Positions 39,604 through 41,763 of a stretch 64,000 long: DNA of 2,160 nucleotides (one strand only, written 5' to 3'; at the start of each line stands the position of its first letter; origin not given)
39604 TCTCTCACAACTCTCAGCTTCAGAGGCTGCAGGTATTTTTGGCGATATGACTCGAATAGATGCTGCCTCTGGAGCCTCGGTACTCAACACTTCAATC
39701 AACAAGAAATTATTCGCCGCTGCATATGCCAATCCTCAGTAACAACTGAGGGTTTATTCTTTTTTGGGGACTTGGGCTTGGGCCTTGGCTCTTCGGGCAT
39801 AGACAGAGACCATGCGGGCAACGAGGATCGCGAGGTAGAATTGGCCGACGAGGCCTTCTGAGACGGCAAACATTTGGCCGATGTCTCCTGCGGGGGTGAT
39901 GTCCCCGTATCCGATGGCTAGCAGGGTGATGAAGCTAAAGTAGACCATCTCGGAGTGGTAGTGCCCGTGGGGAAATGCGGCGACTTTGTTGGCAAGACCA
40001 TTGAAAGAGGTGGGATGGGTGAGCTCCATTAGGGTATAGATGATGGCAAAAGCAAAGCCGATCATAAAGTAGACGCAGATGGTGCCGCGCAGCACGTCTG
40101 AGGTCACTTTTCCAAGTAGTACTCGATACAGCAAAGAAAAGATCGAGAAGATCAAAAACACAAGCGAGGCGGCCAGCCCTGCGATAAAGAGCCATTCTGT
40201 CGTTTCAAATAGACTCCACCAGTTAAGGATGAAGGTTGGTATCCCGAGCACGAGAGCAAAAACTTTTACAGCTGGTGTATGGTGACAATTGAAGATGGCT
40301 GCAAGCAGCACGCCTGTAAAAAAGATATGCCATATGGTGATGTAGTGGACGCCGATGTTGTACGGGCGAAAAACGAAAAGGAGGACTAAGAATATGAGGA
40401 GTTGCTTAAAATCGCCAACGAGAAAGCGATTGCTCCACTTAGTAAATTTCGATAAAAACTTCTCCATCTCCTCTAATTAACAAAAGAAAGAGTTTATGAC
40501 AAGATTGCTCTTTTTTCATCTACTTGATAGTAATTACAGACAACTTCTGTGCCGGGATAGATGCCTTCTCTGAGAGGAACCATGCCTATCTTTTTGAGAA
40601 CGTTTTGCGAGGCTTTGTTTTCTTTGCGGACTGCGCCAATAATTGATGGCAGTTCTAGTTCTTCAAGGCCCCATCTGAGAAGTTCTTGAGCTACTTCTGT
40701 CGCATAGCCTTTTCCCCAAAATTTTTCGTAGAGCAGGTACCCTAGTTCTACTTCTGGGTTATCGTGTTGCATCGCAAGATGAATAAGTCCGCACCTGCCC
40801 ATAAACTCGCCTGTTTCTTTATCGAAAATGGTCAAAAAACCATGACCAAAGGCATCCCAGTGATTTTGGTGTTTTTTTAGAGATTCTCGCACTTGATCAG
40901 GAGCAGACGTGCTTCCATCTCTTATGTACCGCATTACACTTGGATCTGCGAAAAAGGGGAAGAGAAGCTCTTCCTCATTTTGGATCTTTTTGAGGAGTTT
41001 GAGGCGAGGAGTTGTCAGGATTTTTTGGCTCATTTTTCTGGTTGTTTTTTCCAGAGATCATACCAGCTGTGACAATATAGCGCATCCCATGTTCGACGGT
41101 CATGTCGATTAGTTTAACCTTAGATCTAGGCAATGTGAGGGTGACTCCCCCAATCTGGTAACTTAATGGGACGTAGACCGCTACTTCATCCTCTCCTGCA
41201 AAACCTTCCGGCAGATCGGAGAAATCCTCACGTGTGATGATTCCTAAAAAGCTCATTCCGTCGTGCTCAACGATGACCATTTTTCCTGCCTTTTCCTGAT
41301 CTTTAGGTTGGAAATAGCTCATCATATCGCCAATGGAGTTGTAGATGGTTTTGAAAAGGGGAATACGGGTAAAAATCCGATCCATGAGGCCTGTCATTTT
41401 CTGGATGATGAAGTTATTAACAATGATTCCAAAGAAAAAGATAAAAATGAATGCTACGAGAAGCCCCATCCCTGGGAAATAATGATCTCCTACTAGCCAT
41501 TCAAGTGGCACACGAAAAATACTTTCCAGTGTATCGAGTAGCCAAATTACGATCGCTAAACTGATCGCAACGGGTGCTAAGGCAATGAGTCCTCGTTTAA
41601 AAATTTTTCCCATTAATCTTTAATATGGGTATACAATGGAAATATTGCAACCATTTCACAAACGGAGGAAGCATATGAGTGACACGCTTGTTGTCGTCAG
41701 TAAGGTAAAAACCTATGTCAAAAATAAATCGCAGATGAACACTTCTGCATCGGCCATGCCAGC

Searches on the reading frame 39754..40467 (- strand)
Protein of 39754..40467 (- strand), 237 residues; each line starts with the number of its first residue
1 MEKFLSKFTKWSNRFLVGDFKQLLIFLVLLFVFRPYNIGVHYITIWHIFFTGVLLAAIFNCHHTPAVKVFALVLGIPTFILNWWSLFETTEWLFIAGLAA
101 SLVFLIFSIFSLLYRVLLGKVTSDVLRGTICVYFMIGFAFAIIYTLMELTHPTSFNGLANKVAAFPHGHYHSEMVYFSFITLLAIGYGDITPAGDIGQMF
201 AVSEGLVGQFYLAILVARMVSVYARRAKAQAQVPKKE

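Call 17: search_protein_families(library=pfam, proteins=[window:39754-40467:-], max_evalue=0.001)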
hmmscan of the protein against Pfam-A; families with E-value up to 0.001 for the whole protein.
window:39754-40467:- (237 aa): 1 family
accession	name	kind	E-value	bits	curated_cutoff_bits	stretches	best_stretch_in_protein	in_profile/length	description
PF07885.22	Ion_trans_2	-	6.1e-11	42.5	22.5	1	147-223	16-77/79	Ion channel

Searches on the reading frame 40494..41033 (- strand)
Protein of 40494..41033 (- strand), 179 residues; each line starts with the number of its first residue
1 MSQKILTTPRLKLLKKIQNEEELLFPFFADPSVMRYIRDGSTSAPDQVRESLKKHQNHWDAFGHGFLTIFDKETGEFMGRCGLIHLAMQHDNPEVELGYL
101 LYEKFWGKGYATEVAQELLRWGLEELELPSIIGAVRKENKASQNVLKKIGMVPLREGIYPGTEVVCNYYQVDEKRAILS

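Call 17: search_protein_families(library=pfam, proteins=[window:40494-41033:-], max_evalue=0.001)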
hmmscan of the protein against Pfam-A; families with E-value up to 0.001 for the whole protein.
window:40494-41033:- (179 aa): 2 families
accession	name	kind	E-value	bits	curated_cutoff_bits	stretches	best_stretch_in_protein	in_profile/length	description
PF13302.13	Acetyltransf_3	-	1.1e-29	104.3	25.4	1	14-152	4-138/138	Acetyltransferase (GNAT) domain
PF00583.31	Acetyltransf_1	-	1.8e-08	35.1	20.7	1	53-151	21-116/116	Acetyltransferase (GNAT) family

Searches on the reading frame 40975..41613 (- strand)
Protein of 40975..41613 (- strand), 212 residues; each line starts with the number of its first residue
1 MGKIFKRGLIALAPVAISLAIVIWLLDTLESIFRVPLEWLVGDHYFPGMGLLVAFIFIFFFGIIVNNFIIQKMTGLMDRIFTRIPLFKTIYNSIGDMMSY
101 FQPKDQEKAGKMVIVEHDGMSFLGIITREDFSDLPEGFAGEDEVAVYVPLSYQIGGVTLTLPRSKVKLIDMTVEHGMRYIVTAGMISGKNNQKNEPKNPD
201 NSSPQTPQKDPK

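Call 17: search_protein_families(library=pfam, proteins=[window:40975-41613:-], max_evalue=0.001)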
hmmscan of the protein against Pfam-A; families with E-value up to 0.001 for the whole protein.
window:40975-41613:- (212 aa): 1 family
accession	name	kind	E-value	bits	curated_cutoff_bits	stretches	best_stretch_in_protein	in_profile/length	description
PF04367.18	DUF502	-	4.1e-27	94.6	23.8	1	52-156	1-107/107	Protein of unknown function (DUF502)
